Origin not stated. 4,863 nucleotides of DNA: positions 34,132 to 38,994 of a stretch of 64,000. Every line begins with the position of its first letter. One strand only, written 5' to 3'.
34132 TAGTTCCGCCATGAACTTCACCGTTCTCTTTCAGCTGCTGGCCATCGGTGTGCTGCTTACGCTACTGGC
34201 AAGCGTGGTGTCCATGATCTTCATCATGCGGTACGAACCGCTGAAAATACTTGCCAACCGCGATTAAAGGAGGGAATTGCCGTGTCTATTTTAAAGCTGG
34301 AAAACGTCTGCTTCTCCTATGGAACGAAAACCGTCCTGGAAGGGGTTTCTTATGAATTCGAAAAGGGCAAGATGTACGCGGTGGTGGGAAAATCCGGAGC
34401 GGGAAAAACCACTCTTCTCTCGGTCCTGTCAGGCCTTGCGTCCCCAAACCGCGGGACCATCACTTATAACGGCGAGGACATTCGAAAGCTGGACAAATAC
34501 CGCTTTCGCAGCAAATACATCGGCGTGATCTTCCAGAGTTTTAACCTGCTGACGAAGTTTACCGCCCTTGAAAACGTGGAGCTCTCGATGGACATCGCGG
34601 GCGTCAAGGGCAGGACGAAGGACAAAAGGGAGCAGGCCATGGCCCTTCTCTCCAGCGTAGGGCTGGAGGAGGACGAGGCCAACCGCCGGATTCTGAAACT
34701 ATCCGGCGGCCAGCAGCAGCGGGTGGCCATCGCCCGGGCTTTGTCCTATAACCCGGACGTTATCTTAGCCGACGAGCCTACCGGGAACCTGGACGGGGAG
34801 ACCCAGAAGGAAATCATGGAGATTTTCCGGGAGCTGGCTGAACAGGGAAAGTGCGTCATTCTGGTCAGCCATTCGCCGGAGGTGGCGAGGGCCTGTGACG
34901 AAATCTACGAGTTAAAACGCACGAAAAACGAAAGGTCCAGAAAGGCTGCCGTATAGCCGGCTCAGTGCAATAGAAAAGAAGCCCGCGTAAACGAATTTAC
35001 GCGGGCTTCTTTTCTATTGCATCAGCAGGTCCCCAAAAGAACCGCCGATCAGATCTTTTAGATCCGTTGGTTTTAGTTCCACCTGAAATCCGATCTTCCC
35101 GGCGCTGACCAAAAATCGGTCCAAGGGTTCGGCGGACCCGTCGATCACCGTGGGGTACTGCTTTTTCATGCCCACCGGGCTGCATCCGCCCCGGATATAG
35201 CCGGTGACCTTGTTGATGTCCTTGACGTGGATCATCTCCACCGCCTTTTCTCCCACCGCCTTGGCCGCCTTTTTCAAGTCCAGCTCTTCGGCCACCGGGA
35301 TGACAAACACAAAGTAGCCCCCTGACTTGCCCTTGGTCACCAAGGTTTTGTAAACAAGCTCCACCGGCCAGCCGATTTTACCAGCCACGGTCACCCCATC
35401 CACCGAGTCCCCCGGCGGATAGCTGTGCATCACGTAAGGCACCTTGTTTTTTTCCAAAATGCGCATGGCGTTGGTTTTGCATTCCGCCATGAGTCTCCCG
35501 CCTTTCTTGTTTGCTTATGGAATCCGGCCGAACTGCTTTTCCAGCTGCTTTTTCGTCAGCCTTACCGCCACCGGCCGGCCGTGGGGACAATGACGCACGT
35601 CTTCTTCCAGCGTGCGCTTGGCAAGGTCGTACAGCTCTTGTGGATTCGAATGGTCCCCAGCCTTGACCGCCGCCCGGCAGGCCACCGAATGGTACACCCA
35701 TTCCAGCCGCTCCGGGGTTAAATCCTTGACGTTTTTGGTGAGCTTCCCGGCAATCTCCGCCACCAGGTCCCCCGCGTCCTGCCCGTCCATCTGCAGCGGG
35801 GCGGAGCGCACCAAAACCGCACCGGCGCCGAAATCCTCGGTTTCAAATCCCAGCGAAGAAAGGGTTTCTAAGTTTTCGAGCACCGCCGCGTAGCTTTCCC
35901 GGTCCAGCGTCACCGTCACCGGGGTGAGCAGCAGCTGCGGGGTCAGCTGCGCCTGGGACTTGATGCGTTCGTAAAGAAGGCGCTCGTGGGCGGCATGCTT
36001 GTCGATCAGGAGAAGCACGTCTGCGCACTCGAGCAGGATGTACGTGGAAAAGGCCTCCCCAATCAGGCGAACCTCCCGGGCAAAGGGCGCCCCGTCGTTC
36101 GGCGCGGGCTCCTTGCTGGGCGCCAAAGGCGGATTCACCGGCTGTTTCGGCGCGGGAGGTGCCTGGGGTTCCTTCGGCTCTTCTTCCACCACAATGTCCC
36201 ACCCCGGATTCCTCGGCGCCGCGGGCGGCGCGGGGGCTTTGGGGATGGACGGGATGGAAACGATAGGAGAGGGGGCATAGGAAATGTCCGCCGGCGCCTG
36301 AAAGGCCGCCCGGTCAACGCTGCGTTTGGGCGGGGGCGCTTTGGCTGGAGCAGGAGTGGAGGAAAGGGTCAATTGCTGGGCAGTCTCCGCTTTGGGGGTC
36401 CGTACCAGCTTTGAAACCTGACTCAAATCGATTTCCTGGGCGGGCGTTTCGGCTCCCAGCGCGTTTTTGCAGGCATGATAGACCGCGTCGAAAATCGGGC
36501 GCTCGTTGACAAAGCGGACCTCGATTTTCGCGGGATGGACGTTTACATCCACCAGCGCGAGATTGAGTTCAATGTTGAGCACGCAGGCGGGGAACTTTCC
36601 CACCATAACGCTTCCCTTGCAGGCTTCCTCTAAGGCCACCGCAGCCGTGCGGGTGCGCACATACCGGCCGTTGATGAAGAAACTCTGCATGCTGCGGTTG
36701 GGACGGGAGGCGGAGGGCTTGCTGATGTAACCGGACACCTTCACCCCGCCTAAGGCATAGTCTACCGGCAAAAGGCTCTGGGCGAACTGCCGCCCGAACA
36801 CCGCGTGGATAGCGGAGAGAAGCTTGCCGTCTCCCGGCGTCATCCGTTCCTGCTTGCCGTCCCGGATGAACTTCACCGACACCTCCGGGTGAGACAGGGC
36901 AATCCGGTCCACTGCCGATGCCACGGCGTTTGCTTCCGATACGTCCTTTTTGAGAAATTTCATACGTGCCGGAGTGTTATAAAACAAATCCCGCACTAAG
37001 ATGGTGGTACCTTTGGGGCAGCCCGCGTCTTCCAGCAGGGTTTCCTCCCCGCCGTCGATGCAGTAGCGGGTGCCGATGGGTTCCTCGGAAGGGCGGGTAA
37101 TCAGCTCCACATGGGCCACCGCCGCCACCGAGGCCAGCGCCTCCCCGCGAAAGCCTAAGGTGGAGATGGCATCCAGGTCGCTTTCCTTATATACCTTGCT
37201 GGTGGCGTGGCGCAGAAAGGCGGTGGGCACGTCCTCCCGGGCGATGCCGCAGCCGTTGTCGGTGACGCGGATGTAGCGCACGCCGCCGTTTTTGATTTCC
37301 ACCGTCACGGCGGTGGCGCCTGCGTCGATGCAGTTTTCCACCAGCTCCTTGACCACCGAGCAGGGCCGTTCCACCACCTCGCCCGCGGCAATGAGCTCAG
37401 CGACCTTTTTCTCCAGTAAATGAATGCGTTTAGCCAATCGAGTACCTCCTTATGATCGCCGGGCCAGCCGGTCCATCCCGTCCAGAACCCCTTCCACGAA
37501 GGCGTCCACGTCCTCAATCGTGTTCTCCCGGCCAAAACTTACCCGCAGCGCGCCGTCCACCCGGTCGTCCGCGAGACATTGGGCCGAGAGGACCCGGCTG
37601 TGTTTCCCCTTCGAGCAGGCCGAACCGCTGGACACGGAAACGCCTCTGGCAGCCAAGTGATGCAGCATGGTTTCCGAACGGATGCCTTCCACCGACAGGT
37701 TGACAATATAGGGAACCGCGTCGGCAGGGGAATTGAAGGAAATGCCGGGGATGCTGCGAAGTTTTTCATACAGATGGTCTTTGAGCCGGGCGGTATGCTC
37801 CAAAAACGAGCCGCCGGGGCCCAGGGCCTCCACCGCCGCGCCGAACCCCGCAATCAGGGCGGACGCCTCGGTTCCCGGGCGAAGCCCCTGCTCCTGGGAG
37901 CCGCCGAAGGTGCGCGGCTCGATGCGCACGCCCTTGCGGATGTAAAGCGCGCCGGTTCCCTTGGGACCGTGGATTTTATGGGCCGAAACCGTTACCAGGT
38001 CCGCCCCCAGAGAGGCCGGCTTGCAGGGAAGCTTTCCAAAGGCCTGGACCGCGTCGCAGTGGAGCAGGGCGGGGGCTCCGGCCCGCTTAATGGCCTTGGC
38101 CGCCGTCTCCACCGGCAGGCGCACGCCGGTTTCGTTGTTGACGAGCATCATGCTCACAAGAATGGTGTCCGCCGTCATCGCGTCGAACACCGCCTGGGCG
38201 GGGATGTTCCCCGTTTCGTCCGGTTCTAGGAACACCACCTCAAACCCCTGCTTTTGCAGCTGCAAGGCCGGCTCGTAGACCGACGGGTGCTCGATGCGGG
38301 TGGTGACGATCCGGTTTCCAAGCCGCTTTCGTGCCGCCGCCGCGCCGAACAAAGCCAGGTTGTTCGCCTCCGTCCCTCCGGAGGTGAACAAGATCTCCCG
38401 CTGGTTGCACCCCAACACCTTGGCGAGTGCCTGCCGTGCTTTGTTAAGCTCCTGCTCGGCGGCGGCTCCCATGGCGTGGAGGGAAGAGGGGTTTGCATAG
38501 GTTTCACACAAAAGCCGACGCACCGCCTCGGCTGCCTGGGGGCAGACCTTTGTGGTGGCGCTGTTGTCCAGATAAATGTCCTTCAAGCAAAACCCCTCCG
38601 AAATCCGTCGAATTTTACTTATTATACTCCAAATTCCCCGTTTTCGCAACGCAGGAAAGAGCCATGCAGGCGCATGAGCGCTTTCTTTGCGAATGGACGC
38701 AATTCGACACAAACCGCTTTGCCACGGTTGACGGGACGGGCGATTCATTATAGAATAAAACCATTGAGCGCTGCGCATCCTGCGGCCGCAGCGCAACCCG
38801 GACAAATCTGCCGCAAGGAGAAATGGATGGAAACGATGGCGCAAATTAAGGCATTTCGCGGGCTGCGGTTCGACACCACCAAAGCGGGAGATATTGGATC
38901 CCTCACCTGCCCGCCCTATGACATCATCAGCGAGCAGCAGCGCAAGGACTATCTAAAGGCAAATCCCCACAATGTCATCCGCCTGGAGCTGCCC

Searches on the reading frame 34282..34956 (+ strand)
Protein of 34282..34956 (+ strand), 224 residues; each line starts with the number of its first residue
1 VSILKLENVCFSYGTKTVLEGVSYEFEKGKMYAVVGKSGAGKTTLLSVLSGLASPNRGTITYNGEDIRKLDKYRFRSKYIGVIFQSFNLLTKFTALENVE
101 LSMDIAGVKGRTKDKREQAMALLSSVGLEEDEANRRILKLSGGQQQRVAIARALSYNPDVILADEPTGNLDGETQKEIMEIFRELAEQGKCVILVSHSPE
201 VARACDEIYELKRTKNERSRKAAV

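Call 11: search_protein_families(library=phrogs, proteins=[window:34282-34956:+], max_evalue=0.001)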
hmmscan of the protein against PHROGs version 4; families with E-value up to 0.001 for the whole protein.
window:34282-34956:+ (224 aa): 10 families
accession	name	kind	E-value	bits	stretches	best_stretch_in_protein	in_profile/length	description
phrog_293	-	moron, auxiliary metabolic gene and host takeover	6.4e-71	240.6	1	1-219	134-350/1058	ABC transporter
phrog_2392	-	moron, auxiliary metabolic gene and host takeover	1.5e-47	163.3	2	4-101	480-577/726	ABC transporter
phrog_23675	-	unknown function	5.4e-14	53.2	1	112-219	14-119/143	-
phrog_21263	-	unknown function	2.2e-11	43.6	1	114-211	802-902/940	-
phrog_7507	-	unknown function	7.5e-08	33.1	1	138-216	384-465/483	-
phrog_11143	-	unknown function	2.5e-07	31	1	93-195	63-168/357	-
phrog_77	-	DNA, RNA and nucleotide metabolism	4.3e-07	29.8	1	140-200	862-932/967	SbcC-like subunit of palindrome specific endonuclease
phrog_9802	-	unknown function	7e-07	29.6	1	79-215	245-343/438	-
phrog_3940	-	unknown function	3.9e-05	23.7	0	21-79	18-69/537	-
phrog_124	-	DNA, RNA and nucleotide metabolism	0.00091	19.7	0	28-47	42-61/382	Sak4-like ssDNA annealing protein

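Call 21: search_protein_families(library=pfam, proteins=[window:34282-34956:+], max_evalue=0.0001)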
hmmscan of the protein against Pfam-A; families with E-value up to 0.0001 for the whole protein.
window:34282-34956:+ (224 aa): 4 families
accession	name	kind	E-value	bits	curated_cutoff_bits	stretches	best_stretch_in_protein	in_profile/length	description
PF00005.33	ABC_tran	-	4.1e-37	128.3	25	1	19-167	1-136/137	ABC transporter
PF13304.12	AAA_21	-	4.6e-12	47.1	27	1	130-201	228-302/304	AAA domain, putative AbiEii toxin, Type IV TA system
PF02463.25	SMC_N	-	5.5e-07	29.7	40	1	117-218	121-218/220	RecF/RecN/SMC N terminal domain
PF13175.12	AAA_15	-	1.2e-05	25.6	32.1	0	31-85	25-75/374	AAA ATPase domain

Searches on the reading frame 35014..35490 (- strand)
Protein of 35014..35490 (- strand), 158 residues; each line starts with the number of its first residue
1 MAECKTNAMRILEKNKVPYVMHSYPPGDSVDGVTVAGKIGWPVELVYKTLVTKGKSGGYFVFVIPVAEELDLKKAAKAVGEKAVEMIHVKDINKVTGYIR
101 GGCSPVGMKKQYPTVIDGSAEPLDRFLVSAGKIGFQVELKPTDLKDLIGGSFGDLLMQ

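Call 11: search_protein_families(library=phrogs, proteins=[window:35014-35490:-], max_evalue=0.001)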
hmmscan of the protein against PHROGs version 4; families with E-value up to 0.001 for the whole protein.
window:35014-35490:- (158 aa): 1 family
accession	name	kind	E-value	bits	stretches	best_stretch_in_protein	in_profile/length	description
phrog_17858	-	unknown function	3.9e-47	160.9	1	8-156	1-148/149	-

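Call 21: search_protein_families(library=pfam, proteins=[window:35014-35490:-], max_evalue=0.0001)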
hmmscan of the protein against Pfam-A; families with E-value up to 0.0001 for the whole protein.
window:35014-35490:- (158 aa): 1 family
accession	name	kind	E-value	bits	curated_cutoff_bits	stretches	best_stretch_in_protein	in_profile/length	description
PF04073.20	tRNA_edit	-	1.9e-26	93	25.5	1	35-147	10-123/123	Aminoacyl-tRNA editing domain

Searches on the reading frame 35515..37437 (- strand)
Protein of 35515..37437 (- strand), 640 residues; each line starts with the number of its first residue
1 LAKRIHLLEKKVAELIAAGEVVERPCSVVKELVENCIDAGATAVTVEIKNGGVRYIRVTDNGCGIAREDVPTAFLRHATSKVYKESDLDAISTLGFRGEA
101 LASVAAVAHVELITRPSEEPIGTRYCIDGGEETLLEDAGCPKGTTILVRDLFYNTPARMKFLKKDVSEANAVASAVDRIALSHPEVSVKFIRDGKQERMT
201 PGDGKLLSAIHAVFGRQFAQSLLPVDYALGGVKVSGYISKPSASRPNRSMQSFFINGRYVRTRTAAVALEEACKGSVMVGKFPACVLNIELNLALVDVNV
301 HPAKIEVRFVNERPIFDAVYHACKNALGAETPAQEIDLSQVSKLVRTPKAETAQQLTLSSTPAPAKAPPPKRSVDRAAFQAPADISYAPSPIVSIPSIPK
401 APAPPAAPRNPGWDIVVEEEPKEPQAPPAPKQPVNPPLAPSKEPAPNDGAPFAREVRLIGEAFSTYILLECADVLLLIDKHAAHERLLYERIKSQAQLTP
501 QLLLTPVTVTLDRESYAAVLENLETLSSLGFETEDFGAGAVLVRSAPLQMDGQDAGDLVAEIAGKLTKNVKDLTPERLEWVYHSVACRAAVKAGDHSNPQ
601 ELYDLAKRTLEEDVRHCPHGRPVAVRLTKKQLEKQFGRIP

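Call 11: search_protein_families(library=phrogs, proteins=[window:35515-37437:-], max_evalue=0.001)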
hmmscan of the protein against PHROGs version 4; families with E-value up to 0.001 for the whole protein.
window:35515-37437:- (640 aa): 2 families
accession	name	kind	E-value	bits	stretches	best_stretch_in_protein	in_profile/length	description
phrog_24466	-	unknown function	9.4e-109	365.6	2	5-333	3-329/597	-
phrog_6203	-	unknown function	2.7e-08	33.8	1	26-81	27-81/644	-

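Call 21: search_protein_families(library=pfam, proteins=[window:35515-37437:-], max_evalue=0.0001)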
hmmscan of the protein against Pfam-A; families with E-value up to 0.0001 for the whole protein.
window:35515-37437:- (640 aa): 4 families
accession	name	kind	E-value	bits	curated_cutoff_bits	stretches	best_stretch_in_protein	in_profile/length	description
PF01119.25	DNA_mis_repair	-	1.1e-35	122.3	26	1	210-327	1-118/119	DNA mismatch repair protein, C-terminal domain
PF08676.16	MutL_C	-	8.8e-35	119.9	25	1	462-596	4-141/142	MutL C terminal dimerisation domain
PF13589.12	HATPase_c_3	-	1.1e-11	45.4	25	1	27-119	5-97/137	Histidine kinase-, DNA gyrase B-, and HSP90-like ATPase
PF02518.31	HATPase_c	-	1.4e-09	38.8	26.4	1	24-124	5-102/111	Histidine kinase-, DNA gyrase B-, and HSP90-like ATPase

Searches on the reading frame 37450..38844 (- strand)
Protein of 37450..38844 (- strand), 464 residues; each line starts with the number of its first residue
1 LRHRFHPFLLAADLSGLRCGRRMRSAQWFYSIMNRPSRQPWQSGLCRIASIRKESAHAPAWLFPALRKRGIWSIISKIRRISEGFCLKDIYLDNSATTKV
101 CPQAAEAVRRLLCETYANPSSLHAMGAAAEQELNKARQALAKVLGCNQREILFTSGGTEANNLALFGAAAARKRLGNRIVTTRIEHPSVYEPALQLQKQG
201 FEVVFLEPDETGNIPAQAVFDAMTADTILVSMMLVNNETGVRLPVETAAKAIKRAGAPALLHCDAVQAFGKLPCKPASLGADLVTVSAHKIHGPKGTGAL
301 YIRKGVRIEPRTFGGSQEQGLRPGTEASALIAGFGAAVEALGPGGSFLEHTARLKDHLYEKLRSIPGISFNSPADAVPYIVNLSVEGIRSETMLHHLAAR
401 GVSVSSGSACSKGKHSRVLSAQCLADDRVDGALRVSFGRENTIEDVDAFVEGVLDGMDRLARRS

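Call 21: search_protein_families(library=pfam, proteins=[window:37450-38844:-], max_evalue=0.0001)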
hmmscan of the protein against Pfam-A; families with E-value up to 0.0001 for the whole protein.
window:37450-38844:- (464 aa): 1 family
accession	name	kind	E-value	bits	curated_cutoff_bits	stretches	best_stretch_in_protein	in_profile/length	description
PF00266.25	Aminotran_5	-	7.6e-78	262.5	21.5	1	90-449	1-371/371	Aminotransferase class-V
